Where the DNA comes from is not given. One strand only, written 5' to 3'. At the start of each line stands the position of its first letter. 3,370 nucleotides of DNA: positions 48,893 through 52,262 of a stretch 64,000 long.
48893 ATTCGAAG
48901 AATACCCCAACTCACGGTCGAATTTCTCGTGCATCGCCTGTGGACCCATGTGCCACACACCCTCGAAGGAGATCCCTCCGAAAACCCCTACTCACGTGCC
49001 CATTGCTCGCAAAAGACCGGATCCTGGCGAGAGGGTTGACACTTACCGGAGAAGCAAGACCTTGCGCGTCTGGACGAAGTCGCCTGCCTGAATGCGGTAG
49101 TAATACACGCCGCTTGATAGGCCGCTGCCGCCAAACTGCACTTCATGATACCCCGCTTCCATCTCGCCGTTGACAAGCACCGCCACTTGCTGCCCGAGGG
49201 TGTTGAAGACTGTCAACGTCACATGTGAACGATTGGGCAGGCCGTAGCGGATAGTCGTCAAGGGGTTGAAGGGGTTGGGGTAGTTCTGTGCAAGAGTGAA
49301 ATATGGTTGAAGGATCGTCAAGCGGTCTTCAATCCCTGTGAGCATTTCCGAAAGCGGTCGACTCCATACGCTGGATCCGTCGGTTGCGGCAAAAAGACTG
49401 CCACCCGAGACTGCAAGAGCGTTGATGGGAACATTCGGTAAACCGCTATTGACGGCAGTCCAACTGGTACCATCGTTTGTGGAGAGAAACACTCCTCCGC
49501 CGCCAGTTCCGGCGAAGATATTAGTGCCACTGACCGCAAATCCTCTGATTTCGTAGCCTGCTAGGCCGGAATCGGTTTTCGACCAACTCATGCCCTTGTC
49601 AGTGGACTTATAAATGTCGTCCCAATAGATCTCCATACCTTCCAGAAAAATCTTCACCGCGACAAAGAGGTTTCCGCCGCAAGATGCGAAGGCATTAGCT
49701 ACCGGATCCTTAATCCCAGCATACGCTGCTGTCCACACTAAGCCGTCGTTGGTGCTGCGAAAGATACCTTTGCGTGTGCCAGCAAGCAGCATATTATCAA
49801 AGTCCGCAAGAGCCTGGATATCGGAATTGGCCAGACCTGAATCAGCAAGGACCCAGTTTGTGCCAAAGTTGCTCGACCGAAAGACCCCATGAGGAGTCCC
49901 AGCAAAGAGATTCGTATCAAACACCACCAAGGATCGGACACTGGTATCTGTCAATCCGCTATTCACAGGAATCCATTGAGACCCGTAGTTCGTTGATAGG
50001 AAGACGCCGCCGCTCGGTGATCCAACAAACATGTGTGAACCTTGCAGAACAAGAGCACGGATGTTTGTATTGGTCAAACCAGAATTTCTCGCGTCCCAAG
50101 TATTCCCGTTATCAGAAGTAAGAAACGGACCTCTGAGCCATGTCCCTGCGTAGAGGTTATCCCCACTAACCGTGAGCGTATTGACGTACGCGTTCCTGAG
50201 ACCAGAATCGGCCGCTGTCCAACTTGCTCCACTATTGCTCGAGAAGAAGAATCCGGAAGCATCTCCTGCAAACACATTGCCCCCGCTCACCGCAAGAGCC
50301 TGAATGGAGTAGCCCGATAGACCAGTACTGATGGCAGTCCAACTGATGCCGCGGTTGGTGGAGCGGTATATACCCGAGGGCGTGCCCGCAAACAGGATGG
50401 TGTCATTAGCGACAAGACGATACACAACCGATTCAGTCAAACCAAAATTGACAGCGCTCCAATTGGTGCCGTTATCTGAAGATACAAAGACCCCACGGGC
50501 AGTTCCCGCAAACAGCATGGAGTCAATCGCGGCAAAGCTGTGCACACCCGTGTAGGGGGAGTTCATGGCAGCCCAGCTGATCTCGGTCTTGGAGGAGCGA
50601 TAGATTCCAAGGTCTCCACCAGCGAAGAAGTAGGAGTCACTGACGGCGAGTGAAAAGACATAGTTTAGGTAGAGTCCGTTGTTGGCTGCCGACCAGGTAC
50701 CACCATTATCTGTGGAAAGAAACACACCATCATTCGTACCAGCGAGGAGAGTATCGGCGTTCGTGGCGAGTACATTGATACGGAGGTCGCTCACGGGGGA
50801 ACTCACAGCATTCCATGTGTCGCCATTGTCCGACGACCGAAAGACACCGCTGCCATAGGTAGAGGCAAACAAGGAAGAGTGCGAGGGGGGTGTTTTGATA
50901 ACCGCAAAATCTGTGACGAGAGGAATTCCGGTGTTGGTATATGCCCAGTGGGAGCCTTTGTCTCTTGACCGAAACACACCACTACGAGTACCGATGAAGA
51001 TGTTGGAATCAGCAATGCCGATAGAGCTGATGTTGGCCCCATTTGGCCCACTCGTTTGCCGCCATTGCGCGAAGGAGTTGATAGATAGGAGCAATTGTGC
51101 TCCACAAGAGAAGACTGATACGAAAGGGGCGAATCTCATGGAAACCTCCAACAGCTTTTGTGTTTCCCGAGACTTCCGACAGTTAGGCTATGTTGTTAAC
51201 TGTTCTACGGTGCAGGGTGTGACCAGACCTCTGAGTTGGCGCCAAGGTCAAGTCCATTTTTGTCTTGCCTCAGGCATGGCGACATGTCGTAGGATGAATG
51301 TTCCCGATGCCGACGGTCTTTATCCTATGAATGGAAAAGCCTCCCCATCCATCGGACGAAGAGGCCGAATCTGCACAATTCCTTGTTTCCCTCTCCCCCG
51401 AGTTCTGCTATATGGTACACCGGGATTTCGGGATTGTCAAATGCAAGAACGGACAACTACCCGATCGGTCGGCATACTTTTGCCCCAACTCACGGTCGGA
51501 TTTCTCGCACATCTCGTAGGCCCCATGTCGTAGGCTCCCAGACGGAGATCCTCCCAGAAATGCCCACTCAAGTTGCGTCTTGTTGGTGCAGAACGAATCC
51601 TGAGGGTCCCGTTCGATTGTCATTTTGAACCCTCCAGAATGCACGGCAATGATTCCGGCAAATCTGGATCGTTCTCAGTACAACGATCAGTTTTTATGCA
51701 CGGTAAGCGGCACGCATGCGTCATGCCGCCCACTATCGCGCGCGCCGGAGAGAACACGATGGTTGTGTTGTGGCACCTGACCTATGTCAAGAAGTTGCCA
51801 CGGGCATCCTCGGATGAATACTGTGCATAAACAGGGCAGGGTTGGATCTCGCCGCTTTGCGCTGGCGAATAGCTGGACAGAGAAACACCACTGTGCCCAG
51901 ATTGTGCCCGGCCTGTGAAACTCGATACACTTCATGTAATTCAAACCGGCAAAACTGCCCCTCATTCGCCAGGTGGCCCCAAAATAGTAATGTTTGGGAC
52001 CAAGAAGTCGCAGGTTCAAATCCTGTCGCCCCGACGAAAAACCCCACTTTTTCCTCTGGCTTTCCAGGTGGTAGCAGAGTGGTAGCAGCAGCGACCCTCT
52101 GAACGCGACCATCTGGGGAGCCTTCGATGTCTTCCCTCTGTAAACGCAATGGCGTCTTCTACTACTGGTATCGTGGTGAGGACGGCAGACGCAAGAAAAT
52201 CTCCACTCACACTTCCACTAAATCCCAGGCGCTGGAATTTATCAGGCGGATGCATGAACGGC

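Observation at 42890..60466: Collinear paralogous phage-like replication modules: decayed copy in island 1, intact copy in island 2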

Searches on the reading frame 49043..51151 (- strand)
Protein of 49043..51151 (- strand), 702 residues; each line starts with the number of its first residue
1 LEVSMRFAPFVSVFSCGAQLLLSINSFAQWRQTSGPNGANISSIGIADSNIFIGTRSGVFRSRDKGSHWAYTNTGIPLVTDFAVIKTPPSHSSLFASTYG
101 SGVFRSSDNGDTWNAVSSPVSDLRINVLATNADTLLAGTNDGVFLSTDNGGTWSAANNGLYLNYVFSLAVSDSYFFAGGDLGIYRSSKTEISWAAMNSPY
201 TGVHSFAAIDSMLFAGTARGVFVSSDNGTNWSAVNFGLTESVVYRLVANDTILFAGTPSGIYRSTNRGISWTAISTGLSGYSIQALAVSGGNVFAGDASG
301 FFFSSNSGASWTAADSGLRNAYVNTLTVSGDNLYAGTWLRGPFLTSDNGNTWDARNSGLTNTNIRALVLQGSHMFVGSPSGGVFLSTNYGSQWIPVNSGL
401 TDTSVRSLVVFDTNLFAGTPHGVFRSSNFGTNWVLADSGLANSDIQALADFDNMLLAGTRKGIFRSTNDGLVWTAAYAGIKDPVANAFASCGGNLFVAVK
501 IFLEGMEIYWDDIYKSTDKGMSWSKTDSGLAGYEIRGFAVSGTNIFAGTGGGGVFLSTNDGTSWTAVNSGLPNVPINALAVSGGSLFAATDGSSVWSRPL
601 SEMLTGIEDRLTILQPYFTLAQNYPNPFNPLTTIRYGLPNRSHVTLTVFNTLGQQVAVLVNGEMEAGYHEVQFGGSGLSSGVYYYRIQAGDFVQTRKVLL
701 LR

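Call 7: search_protein_families(library=pfam, proteins=[window:49043-51151:-], max_evalue=0.01)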
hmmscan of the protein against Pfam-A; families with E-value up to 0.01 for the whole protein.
window:49043-51151:- (702 aa): 7 families
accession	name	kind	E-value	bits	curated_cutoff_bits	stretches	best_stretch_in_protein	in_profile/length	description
PF15902.12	Sortilin-Vps10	-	3.3e-21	76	33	2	59-158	3-114/446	Sortilin, neurotensin receptor 3,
PF19755.4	DUF6242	-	3.1e-12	47.3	29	0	363-433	145-217/217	Domain of unknown function (DUF6242)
PF14870.12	PSII_BNR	-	2.3e-09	37.4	27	1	207-315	26-141/303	Photosynthesis system II assembly factor YCF48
PF02012.26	BNR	-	9.7e-09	34.4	27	0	144-154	1-11/12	BNR/Asp-box repeat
PF18962.6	Por_Secre_tail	-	4.8e-08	33.6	27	1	624-698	2-73/75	Secretion system C-terminal sorting domain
PF13585.12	CHU_C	-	8.7e-05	23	27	1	640-689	25-72/86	CHU_C Type IX secretion signal domain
PF13860.13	FlgD_ig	-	0.0084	16.5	27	0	637-689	17-75/79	FlgD Ig-like domain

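Call 8: search_protein_families(library=phrogs, proteins=[window:49043-51151:-], max_evalue=0.001)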
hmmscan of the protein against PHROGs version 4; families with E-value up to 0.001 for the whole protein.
window:49043-51151:- (702 aa): 0 families

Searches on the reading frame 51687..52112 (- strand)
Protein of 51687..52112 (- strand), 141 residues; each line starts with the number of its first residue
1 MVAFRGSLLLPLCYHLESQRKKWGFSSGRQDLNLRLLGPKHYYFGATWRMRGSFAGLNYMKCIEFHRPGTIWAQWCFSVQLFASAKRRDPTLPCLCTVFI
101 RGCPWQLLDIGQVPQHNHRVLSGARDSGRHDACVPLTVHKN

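Call 12: search_protein_families(library=pfam, proteins=[window:51687-52112:-], max_evalue=0.01)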
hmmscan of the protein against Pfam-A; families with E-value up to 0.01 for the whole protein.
window:51687-52112:- (141 aa): 0 families
